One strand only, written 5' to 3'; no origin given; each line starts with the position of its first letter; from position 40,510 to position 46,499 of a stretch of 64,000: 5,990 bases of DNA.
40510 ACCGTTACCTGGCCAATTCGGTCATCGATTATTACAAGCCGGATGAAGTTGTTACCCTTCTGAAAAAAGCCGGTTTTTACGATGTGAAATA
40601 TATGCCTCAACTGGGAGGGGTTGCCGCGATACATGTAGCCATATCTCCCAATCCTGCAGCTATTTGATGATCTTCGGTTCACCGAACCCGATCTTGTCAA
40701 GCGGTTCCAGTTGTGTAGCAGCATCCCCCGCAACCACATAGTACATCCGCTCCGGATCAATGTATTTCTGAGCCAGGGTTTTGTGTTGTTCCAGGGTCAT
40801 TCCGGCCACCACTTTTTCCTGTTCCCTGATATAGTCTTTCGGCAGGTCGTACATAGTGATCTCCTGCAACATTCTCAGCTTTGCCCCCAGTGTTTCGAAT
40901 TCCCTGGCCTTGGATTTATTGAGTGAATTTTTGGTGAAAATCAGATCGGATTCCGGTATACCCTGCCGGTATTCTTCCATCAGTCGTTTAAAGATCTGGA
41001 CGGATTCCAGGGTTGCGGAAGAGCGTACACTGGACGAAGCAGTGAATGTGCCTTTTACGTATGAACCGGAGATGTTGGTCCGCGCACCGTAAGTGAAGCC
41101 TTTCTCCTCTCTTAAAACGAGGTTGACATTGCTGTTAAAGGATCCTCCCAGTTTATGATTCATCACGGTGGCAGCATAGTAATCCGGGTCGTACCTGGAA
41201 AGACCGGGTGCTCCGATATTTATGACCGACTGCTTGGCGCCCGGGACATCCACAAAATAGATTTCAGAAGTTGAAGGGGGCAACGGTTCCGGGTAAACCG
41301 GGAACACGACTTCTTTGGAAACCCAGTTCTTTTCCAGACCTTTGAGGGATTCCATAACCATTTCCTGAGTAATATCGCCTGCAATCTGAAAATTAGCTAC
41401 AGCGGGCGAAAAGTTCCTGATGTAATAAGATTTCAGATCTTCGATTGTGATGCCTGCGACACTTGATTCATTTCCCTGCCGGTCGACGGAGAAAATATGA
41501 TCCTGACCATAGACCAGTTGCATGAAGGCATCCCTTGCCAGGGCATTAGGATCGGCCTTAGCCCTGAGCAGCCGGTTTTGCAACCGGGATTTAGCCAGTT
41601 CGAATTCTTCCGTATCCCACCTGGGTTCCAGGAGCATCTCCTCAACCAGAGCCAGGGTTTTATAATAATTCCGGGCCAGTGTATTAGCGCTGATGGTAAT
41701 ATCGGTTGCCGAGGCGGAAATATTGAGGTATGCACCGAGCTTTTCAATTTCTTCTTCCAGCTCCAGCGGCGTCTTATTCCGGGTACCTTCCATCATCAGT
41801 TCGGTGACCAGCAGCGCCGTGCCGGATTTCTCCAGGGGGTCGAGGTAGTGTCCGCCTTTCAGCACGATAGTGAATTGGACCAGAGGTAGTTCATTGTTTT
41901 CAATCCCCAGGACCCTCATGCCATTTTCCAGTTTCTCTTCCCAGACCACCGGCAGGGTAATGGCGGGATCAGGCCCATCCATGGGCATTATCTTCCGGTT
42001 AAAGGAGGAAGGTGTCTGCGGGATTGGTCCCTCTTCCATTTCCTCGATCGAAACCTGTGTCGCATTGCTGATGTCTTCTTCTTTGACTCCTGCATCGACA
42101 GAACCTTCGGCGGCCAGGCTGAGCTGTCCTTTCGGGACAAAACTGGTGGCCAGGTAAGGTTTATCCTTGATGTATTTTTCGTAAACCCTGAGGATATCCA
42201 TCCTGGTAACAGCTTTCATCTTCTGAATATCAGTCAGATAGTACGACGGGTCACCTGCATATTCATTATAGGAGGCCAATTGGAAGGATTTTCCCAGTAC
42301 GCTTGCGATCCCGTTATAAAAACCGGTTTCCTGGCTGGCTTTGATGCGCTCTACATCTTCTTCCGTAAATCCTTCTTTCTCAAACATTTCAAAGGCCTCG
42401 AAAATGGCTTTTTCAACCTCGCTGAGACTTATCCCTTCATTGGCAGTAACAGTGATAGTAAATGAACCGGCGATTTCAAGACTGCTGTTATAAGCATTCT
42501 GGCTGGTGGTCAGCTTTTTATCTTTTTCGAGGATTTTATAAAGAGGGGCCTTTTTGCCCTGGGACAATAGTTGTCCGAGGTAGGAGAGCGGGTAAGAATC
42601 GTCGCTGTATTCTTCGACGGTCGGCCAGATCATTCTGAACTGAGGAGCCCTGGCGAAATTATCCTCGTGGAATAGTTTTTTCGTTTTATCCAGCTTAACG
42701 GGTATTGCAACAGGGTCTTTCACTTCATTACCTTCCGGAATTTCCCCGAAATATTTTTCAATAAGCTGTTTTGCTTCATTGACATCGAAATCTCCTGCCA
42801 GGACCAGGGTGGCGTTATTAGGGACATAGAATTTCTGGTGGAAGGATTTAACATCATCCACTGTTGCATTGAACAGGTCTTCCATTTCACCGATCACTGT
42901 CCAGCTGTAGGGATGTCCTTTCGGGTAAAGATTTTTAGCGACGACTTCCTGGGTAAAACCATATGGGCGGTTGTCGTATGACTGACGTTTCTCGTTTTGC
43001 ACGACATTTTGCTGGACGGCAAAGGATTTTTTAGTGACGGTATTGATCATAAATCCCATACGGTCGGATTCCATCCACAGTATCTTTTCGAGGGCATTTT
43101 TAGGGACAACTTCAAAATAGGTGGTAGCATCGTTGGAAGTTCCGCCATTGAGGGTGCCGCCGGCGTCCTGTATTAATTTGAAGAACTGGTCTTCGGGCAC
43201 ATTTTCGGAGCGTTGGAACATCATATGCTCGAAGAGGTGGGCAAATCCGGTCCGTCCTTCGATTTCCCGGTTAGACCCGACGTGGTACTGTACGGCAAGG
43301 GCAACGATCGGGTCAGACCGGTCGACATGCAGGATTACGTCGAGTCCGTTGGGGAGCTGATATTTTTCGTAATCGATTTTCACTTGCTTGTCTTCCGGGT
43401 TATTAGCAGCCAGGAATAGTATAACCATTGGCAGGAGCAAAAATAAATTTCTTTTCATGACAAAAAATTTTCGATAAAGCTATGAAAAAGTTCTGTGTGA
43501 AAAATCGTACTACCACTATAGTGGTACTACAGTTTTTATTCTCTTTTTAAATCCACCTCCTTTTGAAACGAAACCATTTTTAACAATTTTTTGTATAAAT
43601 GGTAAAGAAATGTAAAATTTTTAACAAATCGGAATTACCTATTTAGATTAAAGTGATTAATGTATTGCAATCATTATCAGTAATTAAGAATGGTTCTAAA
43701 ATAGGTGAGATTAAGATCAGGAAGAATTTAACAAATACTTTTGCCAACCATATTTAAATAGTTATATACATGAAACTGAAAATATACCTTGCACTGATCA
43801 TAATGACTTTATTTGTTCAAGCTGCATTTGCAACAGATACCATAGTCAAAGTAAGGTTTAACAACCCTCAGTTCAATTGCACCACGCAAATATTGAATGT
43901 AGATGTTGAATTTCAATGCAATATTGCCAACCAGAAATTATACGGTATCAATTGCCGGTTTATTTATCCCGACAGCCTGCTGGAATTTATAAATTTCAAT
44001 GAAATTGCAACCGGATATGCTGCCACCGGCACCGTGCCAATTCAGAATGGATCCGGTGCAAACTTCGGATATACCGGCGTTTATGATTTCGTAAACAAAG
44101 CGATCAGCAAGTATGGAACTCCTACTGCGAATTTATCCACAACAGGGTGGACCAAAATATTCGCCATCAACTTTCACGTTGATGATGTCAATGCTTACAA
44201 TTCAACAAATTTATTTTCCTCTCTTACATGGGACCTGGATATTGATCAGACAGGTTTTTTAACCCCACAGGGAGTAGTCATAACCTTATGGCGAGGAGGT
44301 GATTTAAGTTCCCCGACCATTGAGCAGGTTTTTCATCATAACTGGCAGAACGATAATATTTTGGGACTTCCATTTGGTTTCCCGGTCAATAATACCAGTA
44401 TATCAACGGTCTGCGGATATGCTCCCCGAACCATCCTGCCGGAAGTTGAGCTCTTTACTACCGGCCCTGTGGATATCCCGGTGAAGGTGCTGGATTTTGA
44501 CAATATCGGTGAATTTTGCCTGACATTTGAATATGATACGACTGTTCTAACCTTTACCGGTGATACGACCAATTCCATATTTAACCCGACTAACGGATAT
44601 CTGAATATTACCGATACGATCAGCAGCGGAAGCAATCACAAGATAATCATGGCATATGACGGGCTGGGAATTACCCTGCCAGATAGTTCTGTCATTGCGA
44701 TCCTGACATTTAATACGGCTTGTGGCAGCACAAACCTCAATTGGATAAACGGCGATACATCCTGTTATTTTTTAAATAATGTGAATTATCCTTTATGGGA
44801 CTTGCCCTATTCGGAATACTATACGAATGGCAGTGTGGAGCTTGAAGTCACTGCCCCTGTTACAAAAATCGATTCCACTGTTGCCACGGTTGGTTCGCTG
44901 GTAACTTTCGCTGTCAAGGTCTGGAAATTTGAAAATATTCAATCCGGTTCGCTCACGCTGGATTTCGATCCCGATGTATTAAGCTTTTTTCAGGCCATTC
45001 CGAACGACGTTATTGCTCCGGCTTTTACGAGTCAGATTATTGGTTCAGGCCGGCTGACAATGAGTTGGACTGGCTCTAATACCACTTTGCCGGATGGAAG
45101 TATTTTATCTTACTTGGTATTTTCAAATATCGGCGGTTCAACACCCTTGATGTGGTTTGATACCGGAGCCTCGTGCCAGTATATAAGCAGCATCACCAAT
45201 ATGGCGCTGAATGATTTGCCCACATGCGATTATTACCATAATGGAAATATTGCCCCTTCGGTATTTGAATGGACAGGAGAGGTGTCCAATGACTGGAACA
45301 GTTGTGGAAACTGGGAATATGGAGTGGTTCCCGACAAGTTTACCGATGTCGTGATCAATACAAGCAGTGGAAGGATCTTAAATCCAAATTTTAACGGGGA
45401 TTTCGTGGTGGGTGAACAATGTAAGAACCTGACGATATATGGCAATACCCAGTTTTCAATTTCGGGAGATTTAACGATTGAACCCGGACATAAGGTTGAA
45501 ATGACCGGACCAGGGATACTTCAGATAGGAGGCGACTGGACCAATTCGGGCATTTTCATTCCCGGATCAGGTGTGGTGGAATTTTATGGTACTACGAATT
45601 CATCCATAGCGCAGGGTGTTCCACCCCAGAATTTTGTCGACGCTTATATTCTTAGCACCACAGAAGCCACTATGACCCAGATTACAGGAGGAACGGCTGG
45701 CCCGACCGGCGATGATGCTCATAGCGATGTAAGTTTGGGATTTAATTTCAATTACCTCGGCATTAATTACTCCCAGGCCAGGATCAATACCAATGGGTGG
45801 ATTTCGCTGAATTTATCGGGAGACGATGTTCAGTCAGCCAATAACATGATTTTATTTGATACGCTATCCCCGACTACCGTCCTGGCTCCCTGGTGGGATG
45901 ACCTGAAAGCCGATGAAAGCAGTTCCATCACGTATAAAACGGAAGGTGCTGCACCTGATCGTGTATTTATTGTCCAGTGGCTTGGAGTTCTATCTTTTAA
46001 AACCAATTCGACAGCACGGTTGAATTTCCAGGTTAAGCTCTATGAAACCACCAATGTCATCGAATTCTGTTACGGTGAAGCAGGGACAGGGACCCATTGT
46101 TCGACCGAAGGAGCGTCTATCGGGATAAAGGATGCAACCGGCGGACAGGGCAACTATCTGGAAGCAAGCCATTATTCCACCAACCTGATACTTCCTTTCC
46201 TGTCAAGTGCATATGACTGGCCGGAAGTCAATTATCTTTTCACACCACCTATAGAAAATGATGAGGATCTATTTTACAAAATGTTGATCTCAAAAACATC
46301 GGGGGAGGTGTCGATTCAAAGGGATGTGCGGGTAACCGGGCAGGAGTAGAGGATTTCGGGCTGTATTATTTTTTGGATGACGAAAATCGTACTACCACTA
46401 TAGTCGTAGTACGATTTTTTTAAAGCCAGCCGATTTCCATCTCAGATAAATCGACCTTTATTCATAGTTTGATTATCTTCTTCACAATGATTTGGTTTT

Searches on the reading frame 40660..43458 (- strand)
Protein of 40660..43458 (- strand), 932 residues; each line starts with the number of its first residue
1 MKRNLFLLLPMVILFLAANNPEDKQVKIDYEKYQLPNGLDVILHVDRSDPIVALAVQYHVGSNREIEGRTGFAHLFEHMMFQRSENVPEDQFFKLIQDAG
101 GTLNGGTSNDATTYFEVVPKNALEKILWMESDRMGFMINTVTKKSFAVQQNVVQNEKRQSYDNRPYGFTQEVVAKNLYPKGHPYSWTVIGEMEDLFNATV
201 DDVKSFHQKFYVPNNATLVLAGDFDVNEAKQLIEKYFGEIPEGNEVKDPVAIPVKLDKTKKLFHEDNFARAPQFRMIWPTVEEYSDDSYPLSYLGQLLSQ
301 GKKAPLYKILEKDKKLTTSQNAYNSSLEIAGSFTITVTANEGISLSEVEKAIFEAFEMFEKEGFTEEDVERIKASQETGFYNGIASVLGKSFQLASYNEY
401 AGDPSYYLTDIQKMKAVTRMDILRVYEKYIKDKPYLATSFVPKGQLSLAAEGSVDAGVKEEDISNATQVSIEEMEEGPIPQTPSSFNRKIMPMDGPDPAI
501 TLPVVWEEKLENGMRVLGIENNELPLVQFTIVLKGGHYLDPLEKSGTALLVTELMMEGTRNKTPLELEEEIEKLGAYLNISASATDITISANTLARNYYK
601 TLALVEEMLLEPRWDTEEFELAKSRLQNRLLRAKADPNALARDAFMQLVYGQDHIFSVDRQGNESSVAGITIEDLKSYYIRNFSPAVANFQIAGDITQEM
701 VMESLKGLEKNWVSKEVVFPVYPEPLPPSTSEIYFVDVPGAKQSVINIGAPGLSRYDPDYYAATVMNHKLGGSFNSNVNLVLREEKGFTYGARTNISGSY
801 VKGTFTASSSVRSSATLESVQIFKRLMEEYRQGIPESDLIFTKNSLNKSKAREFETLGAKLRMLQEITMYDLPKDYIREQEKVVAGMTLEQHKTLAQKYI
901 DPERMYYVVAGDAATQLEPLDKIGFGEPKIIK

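Call 30: search_protein_families(library=pfam, proteins=[window:40660-43458:-], max_evalue=0.001)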
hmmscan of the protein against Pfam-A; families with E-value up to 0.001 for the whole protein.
window:40660-43458:- (932 aa): 2 families
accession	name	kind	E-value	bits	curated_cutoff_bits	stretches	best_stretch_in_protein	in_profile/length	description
PF05193.26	Peptidase_M16_C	-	8.8e-64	215.1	23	2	198-374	2-179/181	Peptidase M16 inactive domain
PF00675.25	Peptidase_M16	-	1.5e-28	100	22.3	2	41-177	2-131/149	Insulinase (Peptidase family M16)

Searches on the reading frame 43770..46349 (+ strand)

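Call 3: search_protein_families(library=pfam, proteins=[window:43770-46349:+], max_evalue=0.01)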
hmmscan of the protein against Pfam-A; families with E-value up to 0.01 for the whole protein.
window:43770-46349:+ (859 aa): 1 family
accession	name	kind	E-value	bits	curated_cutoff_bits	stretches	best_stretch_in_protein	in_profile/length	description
PF00963.24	Cohesin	-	1.9e-06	28.6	24.1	1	234-315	16-100/139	Cohesin domain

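Call 28: search_protein_families(library=ncbifam, proteins=[window:43770-46349:+], max_evalue=0.001)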
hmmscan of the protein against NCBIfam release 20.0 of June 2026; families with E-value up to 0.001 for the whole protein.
window:43770-46349:+ (859 aa): 0 families
